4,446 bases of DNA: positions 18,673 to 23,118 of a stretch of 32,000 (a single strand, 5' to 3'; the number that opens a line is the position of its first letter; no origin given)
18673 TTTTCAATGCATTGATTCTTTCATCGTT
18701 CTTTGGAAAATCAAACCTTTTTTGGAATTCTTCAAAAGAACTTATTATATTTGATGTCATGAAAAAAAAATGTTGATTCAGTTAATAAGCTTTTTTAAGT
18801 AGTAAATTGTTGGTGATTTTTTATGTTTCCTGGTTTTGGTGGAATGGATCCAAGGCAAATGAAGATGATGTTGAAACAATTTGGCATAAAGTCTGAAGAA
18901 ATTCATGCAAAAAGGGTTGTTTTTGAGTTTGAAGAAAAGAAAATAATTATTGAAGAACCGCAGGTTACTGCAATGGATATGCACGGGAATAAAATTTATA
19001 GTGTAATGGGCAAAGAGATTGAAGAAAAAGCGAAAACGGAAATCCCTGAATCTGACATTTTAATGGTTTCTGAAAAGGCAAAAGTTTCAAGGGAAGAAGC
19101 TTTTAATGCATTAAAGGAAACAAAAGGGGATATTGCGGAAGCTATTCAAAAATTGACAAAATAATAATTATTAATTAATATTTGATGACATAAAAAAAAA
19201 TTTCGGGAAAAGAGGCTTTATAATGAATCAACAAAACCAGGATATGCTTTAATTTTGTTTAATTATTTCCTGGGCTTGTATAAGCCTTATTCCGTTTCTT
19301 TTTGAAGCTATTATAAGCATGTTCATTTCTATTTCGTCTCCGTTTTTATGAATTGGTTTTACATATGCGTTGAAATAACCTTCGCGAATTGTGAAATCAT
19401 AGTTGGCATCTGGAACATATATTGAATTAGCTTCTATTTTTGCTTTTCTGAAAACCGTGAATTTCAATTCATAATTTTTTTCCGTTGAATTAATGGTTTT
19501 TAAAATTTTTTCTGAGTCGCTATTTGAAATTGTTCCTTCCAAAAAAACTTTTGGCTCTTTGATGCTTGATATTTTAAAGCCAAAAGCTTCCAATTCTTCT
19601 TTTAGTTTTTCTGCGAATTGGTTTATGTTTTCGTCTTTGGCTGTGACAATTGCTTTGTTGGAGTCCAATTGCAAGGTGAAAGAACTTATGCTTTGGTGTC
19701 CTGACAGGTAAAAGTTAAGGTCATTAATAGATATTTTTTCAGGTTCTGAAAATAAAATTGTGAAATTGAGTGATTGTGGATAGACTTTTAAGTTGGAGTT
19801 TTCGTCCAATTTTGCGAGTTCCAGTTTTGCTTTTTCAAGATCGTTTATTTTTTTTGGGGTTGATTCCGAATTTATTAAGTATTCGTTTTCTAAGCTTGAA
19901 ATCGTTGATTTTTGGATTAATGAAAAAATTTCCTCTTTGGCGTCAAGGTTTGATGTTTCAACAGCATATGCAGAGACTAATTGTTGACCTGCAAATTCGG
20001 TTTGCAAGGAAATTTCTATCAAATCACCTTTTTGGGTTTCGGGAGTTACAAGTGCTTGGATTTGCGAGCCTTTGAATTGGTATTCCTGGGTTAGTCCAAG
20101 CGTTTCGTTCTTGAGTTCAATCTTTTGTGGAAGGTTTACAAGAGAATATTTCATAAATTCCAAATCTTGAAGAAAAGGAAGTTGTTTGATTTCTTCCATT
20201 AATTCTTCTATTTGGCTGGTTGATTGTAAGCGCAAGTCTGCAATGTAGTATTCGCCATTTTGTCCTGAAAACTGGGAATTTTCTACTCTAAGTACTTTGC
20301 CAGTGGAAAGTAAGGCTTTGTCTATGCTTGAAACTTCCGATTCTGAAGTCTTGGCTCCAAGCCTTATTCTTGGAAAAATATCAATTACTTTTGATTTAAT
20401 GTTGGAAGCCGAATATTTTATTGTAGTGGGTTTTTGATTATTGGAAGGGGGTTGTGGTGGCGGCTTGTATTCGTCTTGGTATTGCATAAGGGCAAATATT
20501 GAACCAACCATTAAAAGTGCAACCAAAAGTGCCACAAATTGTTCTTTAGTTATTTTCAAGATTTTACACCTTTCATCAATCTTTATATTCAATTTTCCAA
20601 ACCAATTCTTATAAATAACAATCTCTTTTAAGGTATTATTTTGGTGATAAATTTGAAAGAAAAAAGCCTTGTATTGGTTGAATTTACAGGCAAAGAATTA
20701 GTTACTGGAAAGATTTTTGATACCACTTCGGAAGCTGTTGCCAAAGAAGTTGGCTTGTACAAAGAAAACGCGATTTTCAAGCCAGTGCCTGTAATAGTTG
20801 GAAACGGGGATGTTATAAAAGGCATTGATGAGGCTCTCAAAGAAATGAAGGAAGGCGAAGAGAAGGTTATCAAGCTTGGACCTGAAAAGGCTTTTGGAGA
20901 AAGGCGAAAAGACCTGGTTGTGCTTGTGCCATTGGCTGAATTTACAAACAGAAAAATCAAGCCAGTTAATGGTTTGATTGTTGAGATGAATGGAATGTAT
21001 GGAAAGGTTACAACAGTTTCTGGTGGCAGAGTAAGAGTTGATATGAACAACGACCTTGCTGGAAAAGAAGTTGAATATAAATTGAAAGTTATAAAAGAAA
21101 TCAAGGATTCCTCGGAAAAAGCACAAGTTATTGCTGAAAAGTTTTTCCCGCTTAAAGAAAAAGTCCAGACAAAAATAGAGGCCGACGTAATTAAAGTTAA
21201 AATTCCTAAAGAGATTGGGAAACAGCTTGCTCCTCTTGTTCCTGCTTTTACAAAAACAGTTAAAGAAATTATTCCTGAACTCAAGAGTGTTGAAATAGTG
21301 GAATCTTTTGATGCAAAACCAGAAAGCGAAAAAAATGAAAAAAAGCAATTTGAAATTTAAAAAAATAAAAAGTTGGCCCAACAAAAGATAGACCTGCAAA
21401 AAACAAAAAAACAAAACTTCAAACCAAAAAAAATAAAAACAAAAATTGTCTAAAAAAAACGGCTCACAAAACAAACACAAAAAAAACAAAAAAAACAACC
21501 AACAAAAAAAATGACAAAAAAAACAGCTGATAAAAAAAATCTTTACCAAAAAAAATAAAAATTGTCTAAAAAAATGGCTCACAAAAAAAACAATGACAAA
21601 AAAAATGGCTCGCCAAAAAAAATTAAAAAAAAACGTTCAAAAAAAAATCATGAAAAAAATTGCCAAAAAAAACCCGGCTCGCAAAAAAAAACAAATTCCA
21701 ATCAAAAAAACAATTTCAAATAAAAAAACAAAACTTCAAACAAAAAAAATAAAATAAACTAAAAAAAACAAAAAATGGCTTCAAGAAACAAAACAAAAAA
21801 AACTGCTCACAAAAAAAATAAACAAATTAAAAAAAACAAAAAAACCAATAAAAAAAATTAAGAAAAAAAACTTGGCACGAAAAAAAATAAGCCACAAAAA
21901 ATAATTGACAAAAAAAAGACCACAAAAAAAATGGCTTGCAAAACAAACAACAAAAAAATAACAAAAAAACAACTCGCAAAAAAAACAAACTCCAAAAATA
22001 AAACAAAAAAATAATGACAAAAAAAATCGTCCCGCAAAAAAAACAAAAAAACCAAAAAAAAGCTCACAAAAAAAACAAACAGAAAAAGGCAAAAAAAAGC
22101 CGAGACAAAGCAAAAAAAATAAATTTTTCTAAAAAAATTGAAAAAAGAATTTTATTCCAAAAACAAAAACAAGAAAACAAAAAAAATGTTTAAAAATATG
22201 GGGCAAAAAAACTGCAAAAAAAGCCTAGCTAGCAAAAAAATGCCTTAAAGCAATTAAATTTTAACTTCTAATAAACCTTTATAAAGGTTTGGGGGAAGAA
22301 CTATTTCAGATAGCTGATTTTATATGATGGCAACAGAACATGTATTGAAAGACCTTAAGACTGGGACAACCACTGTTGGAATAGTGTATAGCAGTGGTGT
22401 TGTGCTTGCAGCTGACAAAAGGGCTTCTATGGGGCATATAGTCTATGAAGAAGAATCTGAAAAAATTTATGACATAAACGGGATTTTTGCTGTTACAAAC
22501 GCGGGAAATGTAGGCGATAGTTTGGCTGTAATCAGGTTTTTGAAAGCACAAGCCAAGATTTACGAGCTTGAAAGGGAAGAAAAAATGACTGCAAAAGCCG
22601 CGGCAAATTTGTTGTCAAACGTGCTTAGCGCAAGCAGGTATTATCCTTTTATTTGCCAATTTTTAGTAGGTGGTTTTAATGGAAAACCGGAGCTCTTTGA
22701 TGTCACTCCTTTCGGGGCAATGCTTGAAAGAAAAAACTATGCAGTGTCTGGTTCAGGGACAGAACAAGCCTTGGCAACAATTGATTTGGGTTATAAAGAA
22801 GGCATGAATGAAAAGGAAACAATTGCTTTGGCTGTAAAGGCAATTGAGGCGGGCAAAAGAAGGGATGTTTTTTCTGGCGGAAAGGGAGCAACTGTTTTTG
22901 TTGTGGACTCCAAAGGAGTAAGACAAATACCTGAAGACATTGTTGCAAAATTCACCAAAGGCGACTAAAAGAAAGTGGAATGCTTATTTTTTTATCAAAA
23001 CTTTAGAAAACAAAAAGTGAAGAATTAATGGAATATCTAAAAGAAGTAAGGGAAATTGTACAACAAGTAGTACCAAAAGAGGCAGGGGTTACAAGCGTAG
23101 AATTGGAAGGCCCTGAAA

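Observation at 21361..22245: About 0.9 kb almost T-free A/C-rich mosaic tract with about a dozen GGCTCRC + A-run islands in an otherwise compact genome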

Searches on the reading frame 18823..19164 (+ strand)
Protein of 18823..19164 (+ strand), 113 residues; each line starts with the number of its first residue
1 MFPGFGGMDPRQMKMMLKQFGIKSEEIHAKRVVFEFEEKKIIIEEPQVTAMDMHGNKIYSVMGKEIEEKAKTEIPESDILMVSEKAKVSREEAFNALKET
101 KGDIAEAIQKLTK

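Call 34: search_protein_families(library=pfam, proteins=[window:18823-19164:+])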
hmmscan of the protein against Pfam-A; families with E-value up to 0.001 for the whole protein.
window:18823-19164:+ (113 aa): 2 families
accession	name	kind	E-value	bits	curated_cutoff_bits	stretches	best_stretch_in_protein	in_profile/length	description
PF01849.23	NAC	-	1.8e-09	37.8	21.3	1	10-64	1-53/57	NAC domain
PF19026.7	UBA_HYPK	-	2.9e-07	30.2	27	1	74-112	3-41/41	HYPK UBA domain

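Call 52: find_encoding_contigs(protein=window:18823-19164:+, flank=10000, max_places=10)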
Protein window:18823-19164:+ (113 aa): 3 contigs read that carry it; 2 places shown.
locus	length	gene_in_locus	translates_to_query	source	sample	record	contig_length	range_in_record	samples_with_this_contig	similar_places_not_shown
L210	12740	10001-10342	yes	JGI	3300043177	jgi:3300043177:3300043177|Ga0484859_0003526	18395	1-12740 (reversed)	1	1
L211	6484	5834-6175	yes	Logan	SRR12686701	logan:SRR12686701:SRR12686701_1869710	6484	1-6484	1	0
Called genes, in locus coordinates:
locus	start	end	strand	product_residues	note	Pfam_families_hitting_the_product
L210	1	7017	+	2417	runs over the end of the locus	PF10633:NPCBM_assoc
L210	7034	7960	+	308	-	-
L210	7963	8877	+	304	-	PF13481:AAA_25, PF06745:ATPase, PF07088:GvpD_P-loop (faint)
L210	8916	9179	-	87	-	-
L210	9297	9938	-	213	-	-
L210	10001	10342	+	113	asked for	PF01849:NAC, PF19026:UBA_HYPK (weak)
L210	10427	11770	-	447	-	-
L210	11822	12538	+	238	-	PF00254:FKBP_C, PF22199:FKBP26_IF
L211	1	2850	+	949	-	?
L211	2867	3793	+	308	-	-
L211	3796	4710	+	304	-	PF13481:AAA_25, PF06745:ATPase, PF07088:GvpD_P-loop (faint)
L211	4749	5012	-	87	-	-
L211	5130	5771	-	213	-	-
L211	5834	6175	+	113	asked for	PF01849:NAC, PF19026:UBA_HYPK (weak)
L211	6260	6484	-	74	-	?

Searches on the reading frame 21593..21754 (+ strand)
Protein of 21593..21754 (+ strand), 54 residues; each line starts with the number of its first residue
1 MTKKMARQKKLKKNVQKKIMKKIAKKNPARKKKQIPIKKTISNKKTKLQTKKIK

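Call 25: find_homologous_proteins(query=window:21593-21754:+, max_evalue=0.001)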
Query seq(54 aa): 1 candidates shared short words with the query, none scored E <= 0.001.
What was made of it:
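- A 54-aa K-rich ORF has no homologue (call 25). The 54-aa ORF has no homologue among 5.8 billion proteins (call 25).
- Tried and rejected: Nothing was found (call 25).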

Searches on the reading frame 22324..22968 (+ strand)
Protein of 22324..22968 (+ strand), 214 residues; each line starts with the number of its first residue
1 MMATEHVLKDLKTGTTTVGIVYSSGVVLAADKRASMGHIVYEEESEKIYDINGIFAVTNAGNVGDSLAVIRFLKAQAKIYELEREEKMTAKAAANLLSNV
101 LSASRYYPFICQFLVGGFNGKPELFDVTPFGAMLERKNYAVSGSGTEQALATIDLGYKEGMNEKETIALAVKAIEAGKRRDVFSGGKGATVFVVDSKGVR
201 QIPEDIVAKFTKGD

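Call 9: find_encoding_contigs(protein=window:22324-22968:+, flank=10000, max_places=10)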
Protein window:22324-22968:+ (214 aa): 3 contigs read that carry it; 2 places shown.
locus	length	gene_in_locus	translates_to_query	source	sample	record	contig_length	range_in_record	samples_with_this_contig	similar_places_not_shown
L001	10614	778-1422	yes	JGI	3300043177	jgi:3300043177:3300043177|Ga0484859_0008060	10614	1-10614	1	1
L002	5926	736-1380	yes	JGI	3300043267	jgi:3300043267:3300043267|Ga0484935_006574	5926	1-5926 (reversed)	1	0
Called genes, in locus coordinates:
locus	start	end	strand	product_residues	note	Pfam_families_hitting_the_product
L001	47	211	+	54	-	-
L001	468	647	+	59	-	-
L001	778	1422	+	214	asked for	PF00227:Proteasome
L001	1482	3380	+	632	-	PF17214:KH_TffA, PF00753:Lactamase_B, PF16661:Lactamase_B_6, PF23023:Anti-Pycsar_Apyc1 (weak), PF12706:Lactamase_B_2, PF10996:Beta-Casp, PF07521:RMMBL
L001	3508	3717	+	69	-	-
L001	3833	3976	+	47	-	-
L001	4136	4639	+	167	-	PF13207:AAA_17 (weak), PF13238:AAA_18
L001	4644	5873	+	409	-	-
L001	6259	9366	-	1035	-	-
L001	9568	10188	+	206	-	-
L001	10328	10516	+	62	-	-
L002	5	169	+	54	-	-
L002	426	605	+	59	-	-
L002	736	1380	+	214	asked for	PF00227:Proteasome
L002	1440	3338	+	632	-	PF17214:KH_TffA, PF00753:Lactamase_B, PF16661:Lactamase_B_6, PF23023:Anti-Pycsar_Apyc1 (weak), PF12706:Lactamase_B_2, PF10996:Beta-Casp, PF07521:RMMBL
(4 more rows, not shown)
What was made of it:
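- JGI gene calls of 54, 59, 69 and 62 aa lie in the tracts (call 9).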

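Call 35: search_protein_families(library=pfam, proteins=[window:22324-22968:+])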
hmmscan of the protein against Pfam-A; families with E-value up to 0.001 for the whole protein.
window:22324-22968:+ (214 aa): 1 family
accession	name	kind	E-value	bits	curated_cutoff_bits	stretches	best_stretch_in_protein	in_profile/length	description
PF00227.31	Proteasome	-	2.1e-45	155.1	22.4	1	12-187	2-183/189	Proteasome subunit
